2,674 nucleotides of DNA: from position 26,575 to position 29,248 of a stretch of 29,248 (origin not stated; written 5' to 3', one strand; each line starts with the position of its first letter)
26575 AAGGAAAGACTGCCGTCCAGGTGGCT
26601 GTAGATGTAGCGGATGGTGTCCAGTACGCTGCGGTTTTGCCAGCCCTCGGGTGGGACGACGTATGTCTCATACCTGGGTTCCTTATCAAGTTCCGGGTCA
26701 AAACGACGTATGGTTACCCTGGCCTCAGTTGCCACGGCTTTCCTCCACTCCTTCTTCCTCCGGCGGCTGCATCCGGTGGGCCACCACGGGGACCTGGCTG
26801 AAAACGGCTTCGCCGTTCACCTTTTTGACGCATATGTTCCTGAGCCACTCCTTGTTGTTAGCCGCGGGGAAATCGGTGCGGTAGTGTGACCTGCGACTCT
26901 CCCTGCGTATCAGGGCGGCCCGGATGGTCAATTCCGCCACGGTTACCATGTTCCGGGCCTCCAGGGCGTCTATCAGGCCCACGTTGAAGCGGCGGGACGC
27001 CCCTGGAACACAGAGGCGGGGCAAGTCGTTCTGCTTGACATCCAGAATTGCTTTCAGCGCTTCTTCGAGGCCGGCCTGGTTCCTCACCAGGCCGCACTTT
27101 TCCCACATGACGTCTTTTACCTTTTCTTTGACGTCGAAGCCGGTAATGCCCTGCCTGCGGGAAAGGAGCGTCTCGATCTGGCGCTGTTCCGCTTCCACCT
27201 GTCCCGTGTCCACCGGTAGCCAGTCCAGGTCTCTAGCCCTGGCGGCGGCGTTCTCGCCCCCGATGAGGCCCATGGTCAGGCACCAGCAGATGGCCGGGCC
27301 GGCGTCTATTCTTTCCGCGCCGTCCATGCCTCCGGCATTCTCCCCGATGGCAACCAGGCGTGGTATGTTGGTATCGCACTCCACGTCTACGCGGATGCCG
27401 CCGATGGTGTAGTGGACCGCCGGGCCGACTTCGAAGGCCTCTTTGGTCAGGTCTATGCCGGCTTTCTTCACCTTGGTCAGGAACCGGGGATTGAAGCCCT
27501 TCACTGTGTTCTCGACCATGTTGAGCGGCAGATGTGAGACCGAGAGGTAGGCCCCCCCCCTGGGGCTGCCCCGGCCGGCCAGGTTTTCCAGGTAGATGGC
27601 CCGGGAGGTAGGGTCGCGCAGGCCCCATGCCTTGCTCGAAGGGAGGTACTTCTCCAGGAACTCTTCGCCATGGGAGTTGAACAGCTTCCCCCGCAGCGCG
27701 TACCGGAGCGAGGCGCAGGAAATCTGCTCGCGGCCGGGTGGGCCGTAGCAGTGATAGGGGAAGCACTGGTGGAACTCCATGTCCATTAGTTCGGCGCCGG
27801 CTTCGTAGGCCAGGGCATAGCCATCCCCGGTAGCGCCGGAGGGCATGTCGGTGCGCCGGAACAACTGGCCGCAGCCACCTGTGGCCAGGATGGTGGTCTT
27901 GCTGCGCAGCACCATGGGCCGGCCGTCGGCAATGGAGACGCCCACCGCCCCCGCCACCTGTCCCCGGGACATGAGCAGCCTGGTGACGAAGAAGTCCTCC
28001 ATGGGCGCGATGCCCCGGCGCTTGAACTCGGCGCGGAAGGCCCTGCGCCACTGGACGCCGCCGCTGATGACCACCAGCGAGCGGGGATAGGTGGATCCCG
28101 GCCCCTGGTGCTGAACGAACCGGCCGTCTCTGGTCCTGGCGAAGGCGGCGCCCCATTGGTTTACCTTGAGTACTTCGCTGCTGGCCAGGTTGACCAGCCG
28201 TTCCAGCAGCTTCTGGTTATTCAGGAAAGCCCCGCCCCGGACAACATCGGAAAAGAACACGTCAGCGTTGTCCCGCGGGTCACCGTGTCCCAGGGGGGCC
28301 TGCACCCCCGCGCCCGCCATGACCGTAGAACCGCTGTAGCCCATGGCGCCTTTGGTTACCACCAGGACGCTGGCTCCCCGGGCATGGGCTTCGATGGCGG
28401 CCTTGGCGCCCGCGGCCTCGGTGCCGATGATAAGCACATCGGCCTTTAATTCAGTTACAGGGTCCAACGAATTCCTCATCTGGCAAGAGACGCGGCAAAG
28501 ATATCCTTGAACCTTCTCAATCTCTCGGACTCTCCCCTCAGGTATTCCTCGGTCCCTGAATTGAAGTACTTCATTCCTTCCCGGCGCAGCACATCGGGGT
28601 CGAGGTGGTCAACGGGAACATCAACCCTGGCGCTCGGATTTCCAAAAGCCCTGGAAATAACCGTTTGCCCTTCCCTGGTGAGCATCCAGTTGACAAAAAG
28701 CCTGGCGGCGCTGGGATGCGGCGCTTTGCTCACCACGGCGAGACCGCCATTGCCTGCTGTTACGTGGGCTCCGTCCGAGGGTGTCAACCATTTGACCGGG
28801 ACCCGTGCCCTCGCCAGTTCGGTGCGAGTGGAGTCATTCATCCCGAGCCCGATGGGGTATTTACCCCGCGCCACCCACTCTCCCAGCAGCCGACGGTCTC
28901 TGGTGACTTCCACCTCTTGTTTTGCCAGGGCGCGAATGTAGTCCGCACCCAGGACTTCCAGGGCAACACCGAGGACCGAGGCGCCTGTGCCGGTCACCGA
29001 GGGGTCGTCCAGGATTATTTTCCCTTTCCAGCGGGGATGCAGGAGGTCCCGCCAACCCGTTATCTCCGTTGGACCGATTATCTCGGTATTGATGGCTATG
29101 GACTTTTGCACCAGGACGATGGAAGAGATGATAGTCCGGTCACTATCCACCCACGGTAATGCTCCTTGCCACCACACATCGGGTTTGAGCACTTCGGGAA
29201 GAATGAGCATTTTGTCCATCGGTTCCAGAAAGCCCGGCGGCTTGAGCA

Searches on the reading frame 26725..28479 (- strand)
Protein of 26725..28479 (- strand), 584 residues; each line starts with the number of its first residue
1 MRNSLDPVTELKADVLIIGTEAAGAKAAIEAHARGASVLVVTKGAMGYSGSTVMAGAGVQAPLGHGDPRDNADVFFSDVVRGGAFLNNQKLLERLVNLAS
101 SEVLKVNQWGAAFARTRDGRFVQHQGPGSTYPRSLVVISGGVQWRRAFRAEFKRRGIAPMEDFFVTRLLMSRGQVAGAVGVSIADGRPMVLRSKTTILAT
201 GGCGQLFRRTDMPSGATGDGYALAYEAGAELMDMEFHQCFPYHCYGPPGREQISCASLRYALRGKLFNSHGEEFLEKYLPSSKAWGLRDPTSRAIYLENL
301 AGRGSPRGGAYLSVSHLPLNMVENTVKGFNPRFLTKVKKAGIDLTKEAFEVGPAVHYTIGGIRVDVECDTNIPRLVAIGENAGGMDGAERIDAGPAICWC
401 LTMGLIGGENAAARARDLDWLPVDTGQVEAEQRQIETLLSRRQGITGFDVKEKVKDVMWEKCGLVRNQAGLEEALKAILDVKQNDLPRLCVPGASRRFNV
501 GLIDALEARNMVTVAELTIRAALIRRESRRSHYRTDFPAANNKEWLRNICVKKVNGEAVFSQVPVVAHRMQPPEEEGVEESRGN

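Call 5: search_protein_families(library=pfam, proteins=[window:26725-28479:-], max_evalue=0.01)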
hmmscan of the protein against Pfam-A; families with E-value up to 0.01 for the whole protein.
window:26725-28479:- (584 aa): 5 families
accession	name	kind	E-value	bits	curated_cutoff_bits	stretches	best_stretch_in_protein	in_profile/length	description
PF00890.30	FAD_binding_2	-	1.2e-49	170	20.4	1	14-390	1-408/414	FAD binding domain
PF02910.25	Succ_DH_flav_C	-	1.3e-28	100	20.8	1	452-573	2-126/130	Fumarate reductase flavoprotein C-term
PF03486.20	HI0933_like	-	6.3e-06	26.2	50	1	14-365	2-198/244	HI0933-like protein Rossmann domain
PF07992.20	Pyr_redox_2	-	6.6e-05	22.9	26.1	1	14-106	2-78/291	Pyridine nucleotide-disulphide oxidoreductase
PF12831.13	FAD_oxidored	-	0.0076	16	27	0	14-44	1-31/416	FAD dependent oxidoreductase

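Call 10: search_protein_families(library=ncbifam, proteins=[window:26725-28479:-], max_evalue=0.001)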
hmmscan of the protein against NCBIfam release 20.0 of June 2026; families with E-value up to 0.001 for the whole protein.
window:26725-28479:- (584 aa): 43 families (the best 25 are shown)
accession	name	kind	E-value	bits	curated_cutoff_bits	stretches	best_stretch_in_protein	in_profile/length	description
NF004900.0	PRK06263.1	equivalog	2e-115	386.5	718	1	10-554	5-537/546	fumarate reductase (CoM/CoB) subunit TfrA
NF005866.0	PRK07803.1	equivalog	1.9e-99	333.6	819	2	11-281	7-290/631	fumarate reductase/succinate dehydrogenase flavoprotein subunit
TIGR01812.1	sdhA_frdA_Gneg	subfamily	6.3e-95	318.8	567.3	1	14-573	1-564/568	succinate dehydrogenase or fumarate reductase, flavoprotein subunit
NF004724.0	PRK06069.1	subfamily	4.7e-93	312.3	826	1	10-574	3-574/577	succinate dehydrogenase/fumarate reductase flavoprotein subunit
NF004613.0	PRK05945.1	equivalog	1.4e-75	255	824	1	11-574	2-572/575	succinate dehydrogenase/fumarate reductase flavoprotein subunit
NF005037.0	PRK06452.1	equivalog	2.2e-75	254.3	862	1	10-572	3-561/566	succinate dehydrogenase flavoprotein subunit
TIGR01816.1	sdhA_forward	equivalog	1.5e-73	247.9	727.35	1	12-569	2-571/584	succinate dehydrogenase flavoprotein subunit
TIGR00551.1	nadB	equivalog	2.8e-69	234.1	452.75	1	12-538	2-489/489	L-aspartate oxidase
NF005867.0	PRK07804.1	equivalog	7.4e-68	229.1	639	1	10-559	16-537/548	L-aspartate oxidase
TIGR01176.1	fum_red_Fp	equivalog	4e-67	227.1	932.7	1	11-572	2-574/580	fumarate reductase (quinol) flavoprotein subunit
NF006686.0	PRK09231.1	equivalog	6.8e-67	226.3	854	1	10-572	3-576/598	fumarate reductase (quinol) flavoprotein subunit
NF005701.0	PRK07512.1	equivalog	6.3e-63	212.9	528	1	10-554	7-500/516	L-aspartate oxidase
NF005636.0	PRK07395.1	subfamily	1.7e-61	208.1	723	1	12-552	12-548/560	L-aspartate oxidase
NF006383.0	PRK08626.1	equivalog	5.9e-56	190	663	2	167-559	183-575/657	fumarate reductase flavoprotein subunit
NF006567.0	PRK09077.1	equivalog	1e-55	189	629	1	9-543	5-524/537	L-aspartate oxidase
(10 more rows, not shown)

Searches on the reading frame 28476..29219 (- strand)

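Call 5: search_protein_families(library=pfam, proteins=[window:28476-29219:-], max_evalue=0.01)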
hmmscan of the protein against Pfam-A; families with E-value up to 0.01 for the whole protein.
window:28476-29219:- (247 aa): 4 families
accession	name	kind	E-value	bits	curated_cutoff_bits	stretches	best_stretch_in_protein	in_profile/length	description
PF13531.11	SBP_bac_11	-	8e-12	45.8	25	1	34-190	74-223/227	Bacterial extracellular solute-binding protein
PF13343.11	SBP_bac_6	-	9.2e-11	42.1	24.6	1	40-202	66-225/245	Bacterial extracellular solute-binding protein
PF01547.30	SBP_bac_1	-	8.1e-06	26.5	26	1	100-185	209-306/307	Bacterial extracellular solute-binding protein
PF13416.11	SBP_bac_8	-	0.00014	22.2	27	1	42-201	98-265/279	Bacterial extracellular solute-binding protein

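Call 10: search_protein_families(library=ncbifam, proteins=[window:28476-29219:-], max_evalue=0.001)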
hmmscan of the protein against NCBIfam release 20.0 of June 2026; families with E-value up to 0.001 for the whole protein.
window:28476-29219:- (247 aa): 4 families
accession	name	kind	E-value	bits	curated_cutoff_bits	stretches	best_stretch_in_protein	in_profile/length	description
TIGR03261.1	phnS2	equivalog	3.1e-12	46.3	392.75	1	40-192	127-283/334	putative 2-aminoethylphosphonate ABC transporter substrate-binding protein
NF011620.1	PRK15046.1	equivalog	8.8e-12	44.4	310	1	39-213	126-306/334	2-aminoethylphosphonate ABC transporter substrate-binding protein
TIGR03227.1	PhnS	equivalog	1.1e-09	37.7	395.3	1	30-205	127-308/360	2-aminoethylphosphonate ABC transporter substrate-binding protein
TIGR01254.1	sfuA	subfamily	2.6e-05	23.7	93.4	1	57-189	125-260/306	thiamine ABC transporter substrate-binding protein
